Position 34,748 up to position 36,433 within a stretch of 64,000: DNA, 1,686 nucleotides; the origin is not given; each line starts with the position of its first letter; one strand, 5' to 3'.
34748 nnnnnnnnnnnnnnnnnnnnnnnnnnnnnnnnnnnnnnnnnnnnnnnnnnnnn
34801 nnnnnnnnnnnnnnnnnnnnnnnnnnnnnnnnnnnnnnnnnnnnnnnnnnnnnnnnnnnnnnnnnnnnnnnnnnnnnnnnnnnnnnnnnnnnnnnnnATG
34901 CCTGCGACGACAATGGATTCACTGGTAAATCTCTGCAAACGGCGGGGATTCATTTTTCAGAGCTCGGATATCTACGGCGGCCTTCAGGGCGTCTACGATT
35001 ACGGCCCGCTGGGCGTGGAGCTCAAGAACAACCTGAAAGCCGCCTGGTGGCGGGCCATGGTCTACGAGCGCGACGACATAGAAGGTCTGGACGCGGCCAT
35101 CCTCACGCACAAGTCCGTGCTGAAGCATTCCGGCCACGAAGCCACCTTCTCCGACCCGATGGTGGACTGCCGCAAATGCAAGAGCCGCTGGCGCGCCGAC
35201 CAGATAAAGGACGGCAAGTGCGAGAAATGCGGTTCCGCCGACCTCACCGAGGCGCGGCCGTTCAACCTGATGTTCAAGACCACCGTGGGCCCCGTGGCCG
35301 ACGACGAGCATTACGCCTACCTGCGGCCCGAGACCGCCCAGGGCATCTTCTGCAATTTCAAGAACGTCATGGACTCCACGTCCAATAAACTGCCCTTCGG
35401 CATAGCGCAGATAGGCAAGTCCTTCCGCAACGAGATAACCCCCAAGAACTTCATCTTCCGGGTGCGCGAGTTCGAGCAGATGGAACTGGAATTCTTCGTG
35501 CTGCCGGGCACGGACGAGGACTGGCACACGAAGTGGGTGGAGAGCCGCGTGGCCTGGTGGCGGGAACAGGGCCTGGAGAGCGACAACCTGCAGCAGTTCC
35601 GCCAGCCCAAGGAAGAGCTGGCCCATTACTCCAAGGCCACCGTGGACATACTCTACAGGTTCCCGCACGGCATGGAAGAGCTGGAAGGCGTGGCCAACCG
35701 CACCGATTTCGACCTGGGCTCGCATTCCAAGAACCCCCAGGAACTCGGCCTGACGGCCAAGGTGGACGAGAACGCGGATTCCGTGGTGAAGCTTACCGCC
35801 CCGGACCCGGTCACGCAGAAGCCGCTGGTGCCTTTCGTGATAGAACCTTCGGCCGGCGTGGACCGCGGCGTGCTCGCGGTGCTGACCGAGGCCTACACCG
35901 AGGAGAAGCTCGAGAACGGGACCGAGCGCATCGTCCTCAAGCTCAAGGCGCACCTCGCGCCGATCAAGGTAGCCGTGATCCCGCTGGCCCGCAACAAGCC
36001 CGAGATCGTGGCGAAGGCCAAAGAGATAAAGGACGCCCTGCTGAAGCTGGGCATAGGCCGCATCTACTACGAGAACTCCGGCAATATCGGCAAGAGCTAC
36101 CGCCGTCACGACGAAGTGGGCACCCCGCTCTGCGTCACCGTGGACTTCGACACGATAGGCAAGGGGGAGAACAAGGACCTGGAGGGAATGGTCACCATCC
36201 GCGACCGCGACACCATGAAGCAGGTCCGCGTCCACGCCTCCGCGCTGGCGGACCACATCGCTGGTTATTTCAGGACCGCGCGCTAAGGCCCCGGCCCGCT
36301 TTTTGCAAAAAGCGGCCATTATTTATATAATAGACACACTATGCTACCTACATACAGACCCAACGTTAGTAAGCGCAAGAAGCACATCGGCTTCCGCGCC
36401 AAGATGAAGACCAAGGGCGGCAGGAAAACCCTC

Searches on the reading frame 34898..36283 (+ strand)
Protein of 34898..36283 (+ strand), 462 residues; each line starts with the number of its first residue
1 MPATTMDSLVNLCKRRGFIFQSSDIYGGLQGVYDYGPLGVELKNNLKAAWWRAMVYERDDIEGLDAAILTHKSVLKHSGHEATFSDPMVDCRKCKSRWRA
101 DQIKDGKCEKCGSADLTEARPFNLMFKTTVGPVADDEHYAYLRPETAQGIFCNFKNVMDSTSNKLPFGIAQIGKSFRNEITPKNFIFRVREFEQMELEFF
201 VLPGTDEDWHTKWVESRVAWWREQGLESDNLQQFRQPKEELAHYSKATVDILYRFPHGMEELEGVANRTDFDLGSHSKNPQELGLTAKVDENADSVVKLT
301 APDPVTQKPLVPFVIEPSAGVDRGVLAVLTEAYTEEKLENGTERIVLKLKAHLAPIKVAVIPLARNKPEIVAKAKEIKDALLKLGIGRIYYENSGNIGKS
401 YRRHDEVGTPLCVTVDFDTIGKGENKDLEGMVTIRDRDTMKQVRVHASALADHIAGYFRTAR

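Call 3: search_protein_families(library=pfam, proteins=[window:34898-36283:+], max_evalue=1)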
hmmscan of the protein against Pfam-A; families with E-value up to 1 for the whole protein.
window:34898-36283:+ (462 aa): 5 families
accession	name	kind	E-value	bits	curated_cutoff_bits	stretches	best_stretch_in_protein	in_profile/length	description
PF03129.25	HGTP_anticodon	-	1.8e-18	66.9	21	1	357-454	1-91/94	Anticodon binding domain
PF00587.30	tRNA-synt_2b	-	6.5e-13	49.6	29.3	1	135-328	5-175/179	tRNA synthetase class II core domain (G, H, P, S and T)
PF01155.25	HypA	-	0.0028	18.1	28.9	1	69-117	51-98/112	Hydrogenase/urease nickel incorporation, metallochaperone, hypA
PF23455.1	DUF7129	-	0.036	14.3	30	1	90-114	13-36/45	Domain of unknown function (DUF7129)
PF20237.3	DUF6594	-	0.26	11.6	30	1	191-253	122-174/238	Family of unknown function (DUF6594)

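Call 4: search_protein_families(library=ncbifam, proteins=[window:34898-36283:+], max_evalue=1)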
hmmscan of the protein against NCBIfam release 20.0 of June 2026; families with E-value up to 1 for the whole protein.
window:34898-36283:+ (462 aa): 12 families
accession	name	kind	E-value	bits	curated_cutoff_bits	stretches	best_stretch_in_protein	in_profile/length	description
NF011484.0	PRK14894.1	equivalog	1.4e-205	683.6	1050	2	1-337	1-337/539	glycine--tRNA ligase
NF003211.1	PRK04173.1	equivalog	1.9e-177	590.7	312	2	105-453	127-453/454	glycine--tRNA ligase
TIGR00389.1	glyS_dimeric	equivalog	6.5e-138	460.7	243.3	3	5-216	2-234/565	glycine--tRNA ligase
NF006625.0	PRK09194.1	equivalog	1.6e-10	40.5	558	2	345-454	457-558/559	proline--tRNA ligase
NF008979.1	PRK12325.1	exception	7.8e-09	34.9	550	2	351-453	340-435/437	proline--tRNA ligase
TIGR00408.1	proS_fam_I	equivalog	4.3e-08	32.5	437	2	348-455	275-378/475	proline--tRNA ligase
TIGR00418.1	thrS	equivalog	1e-07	31.3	383.65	2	343-454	460-561/565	threonine--tRNA ligase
TIGR00409.1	proS_fam_II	equivalog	2.3e-07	30.1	306.7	2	351-429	469-544/568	proline--tRNA ligase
NF003068.0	PRK03991.1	equivalog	0.00014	20.4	484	1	315-455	464-589/613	threonine--tRNA ligase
TIGR00442.1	hisS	equivalog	0.00027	20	286.75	1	138-201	71-129/406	histidine--tRNA ligase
NF001839.0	PRK00564.1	equivalog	0.017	15.3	112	1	88-117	71-100/117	hydrogenase/urease nickel incorporation protein HypA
TIGR00100.1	hypA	equivalog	0.14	12.2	88.1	1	68-116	50-98/116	hydrogenase maturation nickel metallochaperone HypA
